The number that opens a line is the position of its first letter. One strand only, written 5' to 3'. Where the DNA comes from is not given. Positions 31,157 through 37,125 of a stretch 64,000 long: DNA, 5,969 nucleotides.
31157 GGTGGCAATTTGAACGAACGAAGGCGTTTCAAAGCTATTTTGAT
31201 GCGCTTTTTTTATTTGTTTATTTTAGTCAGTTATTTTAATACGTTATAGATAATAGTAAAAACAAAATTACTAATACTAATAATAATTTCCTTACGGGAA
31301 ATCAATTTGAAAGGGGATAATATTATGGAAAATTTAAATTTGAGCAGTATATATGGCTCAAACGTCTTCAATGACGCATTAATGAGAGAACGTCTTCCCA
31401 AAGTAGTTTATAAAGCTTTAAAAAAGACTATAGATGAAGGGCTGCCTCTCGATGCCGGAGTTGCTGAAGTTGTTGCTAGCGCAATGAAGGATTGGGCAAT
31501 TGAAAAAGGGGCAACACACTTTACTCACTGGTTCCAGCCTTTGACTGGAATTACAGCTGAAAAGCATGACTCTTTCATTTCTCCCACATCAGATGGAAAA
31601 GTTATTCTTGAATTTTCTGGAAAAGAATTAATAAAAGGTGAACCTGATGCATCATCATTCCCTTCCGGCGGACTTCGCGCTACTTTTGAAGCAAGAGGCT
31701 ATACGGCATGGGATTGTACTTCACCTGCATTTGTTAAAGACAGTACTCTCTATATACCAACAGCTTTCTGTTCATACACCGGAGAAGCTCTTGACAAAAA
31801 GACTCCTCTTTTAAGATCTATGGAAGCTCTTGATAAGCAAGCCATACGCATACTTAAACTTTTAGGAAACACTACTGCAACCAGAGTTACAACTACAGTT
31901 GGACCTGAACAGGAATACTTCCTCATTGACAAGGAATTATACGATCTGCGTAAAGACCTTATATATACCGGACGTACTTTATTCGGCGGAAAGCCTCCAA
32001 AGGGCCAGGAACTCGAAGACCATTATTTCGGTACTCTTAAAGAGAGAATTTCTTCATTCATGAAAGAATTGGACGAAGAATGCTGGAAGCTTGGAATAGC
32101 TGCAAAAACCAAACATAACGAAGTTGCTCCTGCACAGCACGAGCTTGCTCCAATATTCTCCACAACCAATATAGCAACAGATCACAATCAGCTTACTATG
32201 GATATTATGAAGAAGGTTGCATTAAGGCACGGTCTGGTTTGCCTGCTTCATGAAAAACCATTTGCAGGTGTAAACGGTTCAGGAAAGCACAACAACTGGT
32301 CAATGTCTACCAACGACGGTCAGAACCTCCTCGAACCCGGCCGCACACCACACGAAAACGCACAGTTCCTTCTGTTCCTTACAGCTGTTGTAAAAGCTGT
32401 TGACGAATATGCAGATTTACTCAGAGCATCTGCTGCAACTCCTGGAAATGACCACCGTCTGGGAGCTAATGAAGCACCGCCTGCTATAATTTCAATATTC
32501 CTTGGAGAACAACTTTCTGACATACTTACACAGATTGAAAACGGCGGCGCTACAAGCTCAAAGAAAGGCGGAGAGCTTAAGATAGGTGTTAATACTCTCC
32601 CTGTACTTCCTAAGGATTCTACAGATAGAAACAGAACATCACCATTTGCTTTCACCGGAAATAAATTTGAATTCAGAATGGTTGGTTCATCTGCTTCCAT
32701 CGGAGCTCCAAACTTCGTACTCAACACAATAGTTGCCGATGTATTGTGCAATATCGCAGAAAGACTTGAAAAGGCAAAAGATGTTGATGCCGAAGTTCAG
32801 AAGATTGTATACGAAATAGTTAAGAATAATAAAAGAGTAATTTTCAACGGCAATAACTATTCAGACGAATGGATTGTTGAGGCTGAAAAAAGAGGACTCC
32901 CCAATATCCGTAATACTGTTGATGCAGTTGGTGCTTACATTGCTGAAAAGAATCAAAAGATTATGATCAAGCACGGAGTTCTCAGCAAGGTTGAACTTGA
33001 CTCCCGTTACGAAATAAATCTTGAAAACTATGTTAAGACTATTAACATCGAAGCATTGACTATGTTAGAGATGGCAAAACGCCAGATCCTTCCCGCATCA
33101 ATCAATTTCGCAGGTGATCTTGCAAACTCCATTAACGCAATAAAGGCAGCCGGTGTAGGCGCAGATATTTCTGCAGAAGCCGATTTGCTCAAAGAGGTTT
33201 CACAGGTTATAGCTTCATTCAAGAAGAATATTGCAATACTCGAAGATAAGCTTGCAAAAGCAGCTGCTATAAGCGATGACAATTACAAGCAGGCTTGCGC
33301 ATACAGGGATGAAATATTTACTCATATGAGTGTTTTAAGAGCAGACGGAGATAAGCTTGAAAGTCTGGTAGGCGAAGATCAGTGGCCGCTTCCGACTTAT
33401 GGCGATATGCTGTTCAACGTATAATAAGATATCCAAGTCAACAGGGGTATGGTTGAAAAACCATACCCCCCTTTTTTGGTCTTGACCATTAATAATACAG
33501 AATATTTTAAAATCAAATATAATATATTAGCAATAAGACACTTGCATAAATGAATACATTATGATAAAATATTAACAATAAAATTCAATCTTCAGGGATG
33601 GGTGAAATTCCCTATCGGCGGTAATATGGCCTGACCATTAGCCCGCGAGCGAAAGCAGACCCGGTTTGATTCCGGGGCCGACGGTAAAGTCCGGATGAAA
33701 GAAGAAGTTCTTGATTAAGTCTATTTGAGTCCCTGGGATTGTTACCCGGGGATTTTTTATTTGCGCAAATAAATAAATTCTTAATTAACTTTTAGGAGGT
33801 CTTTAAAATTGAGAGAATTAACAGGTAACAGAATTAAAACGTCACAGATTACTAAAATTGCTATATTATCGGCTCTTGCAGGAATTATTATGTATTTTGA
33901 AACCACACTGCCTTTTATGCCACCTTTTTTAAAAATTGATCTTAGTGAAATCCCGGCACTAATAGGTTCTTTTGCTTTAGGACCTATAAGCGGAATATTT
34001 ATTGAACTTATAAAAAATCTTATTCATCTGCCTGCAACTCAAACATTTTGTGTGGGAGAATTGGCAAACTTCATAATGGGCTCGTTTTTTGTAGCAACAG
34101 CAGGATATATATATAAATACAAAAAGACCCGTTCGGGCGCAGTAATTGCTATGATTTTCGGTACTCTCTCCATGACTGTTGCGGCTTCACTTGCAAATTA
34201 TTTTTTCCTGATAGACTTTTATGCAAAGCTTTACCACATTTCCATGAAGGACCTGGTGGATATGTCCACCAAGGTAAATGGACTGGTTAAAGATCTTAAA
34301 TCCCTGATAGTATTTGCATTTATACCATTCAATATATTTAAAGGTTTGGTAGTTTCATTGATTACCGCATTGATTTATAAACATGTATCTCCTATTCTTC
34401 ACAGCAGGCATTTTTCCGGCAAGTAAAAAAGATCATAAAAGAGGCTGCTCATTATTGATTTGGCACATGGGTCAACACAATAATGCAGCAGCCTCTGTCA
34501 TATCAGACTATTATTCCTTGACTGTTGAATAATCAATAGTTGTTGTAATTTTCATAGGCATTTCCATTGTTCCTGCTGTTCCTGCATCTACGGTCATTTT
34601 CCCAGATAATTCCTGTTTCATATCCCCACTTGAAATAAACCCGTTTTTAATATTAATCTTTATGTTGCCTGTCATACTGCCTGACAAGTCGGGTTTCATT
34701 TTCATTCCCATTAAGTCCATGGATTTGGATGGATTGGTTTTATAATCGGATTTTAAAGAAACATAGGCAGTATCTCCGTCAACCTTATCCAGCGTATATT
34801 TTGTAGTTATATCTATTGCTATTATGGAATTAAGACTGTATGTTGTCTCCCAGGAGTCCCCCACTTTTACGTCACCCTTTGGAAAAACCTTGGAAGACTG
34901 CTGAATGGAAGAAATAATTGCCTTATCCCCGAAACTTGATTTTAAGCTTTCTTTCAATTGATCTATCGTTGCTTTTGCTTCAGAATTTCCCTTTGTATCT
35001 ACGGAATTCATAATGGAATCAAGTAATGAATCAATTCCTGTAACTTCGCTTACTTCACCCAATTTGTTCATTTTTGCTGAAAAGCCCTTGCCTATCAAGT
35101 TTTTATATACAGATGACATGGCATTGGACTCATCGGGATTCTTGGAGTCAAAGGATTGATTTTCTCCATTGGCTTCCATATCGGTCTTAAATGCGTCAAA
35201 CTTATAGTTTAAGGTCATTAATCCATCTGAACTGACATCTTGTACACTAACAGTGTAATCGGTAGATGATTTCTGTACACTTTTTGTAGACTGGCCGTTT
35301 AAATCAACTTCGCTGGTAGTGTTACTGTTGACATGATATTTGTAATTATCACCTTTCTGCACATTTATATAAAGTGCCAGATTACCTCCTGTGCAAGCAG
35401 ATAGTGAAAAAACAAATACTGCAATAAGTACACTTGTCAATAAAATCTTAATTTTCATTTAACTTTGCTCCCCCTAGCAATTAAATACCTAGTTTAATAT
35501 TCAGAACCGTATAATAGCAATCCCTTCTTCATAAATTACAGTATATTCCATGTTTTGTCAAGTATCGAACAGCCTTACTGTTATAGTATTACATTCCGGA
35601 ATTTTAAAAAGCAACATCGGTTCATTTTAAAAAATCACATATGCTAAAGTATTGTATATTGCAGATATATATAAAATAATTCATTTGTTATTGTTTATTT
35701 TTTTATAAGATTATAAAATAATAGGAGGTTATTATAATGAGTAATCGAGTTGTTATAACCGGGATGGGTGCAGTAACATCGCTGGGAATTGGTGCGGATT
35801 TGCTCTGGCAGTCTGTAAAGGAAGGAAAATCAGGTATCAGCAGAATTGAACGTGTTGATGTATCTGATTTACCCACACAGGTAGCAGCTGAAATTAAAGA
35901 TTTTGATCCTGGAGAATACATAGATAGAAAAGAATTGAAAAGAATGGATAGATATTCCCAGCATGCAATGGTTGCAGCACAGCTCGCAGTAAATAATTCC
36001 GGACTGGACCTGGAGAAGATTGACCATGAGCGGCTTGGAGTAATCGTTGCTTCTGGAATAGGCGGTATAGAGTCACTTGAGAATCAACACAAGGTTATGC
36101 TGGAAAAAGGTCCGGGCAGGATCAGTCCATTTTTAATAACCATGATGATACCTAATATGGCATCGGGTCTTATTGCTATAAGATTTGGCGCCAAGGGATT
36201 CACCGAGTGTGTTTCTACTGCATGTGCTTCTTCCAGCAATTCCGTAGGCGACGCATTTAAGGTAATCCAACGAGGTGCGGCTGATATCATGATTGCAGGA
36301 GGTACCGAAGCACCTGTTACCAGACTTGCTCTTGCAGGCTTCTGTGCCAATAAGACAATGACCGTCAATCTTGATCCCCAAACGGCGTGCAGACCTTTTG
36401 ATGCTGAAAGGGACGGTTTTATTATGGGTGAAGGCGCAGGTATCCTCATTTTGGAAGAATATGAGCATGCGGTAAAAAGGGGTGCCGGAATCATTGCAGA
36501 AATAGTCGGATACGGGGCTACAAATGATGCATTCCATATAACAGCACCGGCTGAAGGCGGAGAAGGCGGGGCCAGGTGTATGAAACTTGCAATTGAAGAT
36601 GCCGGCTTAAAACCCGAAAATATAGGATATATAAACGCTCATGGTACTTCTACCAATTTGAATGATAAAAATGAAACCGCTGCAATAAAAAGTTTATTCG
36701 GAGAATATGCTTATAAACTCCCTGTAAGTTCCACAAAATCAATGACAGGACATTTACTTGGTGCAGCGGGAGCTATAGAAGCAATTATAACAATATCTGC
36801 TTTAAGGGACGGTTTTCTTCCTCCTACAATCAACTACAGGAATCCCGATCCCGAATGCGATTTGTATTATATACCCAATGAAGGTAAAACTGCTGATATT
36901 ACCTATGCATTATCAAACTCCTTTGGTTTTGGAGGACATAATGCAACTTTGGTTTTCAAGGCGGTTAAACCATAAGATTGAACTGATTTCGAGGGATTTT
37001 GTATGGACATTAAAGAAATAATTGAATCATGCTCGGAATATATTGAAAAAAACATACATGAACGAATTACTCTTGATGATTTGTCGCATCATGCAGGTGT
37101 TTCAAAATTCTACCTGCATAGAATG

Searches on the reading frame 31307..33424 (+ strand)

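Call 47: search_protein_families(library=pfam, proteins=[window:31307-33424:+], max_evalue=1e-8)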
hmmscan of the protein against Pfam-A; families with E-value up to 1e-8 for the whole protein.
window:31307-33424:+ (705 aa): 3 families
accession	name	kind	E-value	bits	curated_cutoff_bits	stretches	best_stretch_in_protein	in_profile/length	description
PF12437.13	GSIII_N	-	1.3e-82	275.7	25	1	13-171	2-160/160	Glutamine synthetase type III N terminal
PF18318.6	Gln-synt_C-ter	-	6.3e-43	145.7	22.7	1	497-613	2-118/118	Glutamine synthetase C-terminal domain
PF00120.29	Gln-synt_C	-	7.6e-22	78.3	24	1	189-350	15-172/344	Glutamine synthetase, catalytic domain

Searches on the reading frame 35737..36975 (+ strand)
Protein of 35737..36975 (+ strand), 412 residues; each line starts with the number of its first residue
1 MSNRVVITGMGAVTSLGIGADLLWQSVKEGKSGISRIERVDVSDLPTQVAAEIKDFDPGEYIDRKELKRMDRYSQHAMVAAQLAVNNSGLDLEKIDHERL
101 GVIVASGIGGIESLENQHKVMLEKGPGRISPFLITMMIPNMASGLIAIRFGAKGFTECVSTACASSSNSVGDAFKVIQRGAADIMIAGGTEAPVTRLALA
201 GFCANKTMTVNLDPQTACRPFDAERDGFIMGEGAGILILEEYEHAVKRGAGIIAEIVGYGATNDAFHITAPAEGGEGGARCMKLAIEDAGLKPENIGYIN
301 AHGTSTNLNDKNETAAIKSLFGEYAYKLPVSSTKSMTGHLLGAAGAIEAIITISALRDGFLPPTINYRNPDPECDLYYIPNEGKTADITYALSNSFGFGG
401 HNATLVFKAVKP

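Call 47: search_protein_families(library=pfam, proteins=[window:35737-36975:+], max_evalue=1e-8)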
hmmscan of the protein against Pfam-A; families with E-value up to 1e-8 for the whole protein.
window:35737-36975:+ (412 aa): 2 families
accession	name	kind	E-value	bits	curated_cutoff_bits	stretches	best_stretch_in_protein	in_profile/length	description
PF00109.32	ketoacyl-synt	-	8e-56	189.9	20.8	1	3-245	2-252/252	Beta-ketoacyl synthase, N-terminal domain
PF02801.28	Ketoacyl-synt_C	-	1.7e-40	138.2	20.8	1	254-367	2-118/119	Beta-ketoacyl synthase, C-terminal domain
